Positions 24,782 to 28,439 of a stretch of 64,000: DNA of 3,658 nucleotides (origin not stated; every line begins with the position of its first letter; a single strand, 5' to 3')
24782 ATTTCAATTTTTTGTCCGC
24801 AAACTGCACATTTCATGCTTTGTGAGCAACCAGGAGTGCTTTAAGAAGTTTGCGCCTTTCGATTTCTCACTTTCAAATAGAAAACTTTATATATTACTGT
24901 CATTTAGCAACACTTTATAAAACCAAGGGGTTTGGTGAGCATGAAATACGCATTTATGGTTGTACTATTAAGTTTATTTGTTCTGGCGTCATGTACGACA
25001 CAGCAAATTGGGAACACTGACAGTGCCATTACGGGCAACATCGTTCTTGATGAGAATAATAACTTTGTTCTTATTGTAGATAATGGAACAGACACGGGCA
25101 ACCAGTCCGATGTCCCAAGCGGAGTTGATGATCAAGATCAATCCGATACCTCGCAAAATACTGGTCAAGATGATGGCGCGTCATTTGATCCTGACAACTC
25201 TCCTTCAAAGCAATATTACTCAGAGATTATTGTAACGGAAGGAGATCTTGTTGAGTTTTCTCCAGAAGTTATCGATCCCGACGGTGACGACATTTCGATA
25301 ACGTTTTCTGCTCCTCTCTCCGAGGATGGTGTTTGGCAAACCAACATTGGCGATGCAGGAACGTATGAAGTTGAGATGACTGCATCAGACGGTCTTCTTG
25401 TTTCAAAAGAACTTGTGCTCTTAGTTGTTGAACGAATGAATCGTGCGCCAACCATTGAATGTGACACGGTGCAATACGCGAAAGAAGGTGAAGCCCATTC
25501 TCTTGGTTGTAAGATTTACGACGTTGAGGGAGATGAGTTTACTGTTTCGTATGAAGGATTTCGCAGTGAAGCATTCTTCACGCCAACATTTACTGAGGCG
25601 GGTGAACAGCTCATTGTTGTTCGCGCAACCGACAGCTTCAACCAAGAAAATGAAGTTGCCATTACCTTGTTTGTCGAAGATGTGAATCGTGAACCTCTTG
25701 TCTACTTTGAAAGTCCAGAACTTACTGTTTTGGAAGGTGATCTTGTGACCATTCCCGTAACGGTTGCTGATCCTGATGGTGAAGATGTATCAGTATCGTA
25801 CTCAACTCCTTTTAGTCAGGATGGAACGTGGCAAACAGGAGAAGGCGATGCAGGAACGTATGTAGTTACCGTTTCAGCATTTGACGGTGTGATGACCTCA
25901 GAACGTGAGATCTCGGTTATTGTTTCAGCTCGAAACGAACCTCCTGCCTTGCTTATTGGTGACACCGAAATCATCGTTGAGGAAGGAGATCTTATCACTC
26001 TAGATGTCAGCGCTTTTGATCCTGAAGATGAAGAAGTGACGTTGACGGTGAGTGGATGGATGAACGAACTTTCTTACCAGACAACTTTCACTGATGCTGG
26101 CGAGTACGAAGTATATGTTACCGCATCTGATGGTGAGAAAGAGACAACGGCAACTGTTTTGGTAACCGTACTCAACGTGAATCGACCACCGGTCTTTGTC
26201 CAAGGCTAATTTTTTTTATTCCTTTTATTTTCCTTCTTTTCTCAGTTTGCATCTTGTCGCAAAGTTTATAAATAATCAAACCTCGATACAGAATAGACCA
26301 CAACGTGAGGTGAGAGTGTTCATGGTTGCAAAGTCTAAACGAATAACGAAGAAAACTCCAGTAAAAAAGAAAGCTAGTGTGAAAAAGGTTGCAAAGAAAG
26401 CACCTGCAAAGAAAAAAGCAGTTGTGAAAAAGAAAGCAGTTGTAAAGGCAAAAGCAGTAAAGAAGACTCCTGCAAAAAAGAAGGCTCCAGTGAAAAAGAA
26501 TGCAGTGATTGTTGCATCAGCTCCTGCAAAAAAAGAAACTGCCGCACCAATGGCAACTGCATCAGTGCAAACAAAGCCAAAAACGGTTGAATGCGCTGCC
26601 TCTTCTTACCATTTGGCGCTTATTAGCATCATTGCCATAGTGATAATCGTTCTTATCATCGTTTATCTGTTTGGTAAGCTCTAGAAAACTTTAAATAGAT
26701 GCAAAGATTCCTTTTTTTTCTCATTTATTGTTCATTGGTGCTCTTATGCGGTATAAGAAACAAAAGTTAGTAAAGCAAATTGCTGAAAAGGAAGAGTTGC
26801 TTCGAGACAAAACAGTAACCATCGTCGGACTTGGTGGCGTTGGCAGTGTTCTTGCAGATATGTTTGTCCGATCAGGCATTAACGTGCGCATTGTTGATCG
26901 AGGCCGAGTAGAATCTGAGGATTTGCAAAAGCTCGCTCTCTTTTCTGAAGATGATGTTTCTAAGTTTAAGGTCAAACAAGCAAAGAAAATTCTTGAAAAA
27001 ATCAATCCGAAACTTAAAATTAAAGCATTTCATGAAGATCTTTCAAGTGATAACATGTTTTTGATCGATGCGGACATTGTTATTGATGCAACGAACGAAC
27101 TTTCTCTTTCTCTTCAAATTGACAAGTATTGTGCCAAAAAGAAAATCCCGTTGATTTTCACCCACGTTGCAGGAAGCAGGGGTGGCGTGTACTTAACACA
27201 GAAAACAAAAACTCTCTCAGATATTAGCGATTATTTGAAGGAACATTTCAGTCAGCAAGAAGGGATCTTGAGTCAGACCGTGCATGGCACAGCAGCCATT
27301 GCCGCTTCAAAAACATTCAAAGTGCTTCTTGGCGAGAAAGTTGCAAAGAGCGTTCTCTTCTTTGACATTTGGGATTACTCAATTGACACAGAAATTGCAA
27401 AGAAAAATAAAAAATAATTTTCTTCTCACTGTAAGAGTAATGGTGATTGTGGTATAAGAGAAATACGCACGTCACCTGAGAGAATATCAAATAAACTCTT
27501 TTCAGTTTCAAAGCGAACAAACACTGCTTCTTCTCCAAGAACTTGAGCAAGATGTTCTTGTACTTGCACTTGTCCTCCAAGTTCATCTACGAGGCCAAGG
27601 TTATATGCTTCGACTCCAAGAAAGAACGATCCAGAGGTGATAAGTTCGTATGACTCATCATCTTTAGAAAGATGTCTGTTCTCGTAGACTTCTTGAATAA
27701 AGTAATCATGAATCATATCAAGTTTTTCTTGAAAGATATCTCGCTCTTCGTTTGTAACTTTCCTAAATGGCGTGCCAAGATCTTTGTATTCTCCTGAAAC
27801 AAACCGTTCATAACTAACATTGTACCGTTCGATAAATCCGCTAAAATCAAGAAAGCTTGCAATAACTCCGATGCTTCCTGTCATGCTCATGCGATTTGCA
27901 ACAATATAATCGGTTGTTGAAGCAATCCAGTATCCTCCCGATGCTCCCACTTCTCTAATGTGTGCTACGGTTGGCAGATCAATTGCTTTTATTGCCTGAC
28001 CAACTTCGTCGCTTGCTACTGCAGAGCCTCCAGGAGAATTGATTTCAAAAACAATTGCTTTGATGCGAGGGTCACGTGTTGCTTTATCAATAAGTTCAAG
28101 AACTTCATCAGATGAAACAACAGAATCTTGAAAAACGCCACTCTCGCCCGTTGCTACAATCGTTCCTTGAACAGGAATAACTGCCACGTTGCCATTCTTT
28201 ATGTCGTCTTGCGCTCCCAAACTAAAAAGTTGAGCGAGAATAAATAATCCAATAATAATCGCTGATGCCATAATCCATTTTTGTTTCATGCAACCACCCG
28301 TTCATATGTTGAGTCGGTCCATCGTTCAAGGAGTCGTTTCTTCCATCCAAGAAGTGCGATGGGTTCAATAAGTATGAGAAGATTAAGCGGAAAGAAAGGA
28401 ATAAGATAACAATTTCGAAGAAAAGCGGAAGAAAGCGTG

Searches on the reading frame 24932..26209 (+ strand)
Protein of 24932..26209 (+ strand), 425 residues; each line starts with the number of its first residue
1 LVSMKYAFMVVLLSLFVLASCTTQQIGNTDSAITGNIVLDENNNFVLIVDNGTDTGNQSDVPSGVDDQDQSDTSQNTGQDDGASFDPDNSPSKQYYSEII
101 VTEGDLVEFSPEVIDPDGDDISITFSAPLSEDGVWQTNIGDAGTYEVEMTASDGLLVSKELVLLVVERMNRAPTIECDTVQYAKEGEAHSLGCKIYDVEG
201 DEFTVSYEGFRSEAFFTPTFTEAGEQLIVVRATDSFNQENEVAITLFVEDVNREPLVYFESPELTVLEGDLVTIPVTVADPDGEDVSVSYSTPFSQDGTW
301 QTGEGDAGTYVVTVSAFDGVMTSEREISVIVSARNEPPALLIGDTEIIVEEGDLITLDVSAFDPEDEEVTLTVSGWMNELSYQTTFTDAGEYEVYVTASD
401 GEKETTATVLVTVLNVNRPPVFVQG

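Call 42: search_protein_families(library=pfam, proteins=[window:24932-26209:+], max_evalue=0.001)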
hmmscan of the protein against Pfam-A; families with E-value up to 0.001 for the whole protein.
window:24932-26209:+ (425 aa): 3 families
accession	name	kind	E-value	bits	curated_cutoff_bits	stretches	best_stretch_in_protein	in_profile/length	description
PF00801.26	PKD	-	1.8e-11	44.3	23.5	0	382-413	49-80/80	PKD domain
PF17963.7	Big_9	-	1.8e-05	26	23.6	0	335-412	1-89/89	Bacterial Ig domain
PF18981.6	InlK_D3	-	0.00025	21.5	25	0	382-413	42-75/75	Internalin K domain (D3/D4)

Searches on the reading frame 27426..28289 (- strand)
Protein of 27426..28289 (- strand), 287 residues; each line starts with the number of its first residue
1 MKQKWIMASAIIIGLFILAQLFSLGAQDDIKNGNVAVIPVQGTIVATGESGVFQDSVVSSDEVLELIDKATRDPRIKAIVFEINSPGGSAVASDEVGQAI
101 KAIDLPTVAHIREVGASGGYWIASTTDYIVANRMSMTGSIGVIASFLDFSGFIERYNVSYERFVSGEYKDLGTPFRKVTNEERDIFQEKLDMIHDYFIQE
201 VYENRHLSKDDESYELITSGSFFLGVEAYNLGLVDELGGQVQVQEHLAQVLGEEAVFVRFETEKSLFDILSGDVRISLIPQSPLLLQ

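Call 42: search_protein_families(library=pfam, proteins=[window:27426-28289:-], max_evalue=0.001)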
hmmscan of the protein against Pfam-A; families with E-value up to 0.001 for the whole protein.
window:27426-28289:- (287 aa): 4 families
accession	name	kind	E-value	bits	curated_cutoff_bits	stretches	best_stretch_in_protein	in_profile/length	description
PF01343.23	Peptidase_S49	-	1.7e-38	132.5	24.9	1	102-249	4-149/154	Peptidase family S49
PF25145.1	NfeD1b_N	-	2.3e-10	40.8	40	1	71-144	26-99/189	NfeD1b, N-terminal domain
PF00378.25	ECH_1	-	0.00014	21.8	27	0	96-135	80-119/251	Enoyl-CoA hydratase/isomerase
PF01972.22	SDH_protease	-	0.00014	21.4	31.3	1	59-139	77-154/286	ClpP-like SDH-type serine proteinase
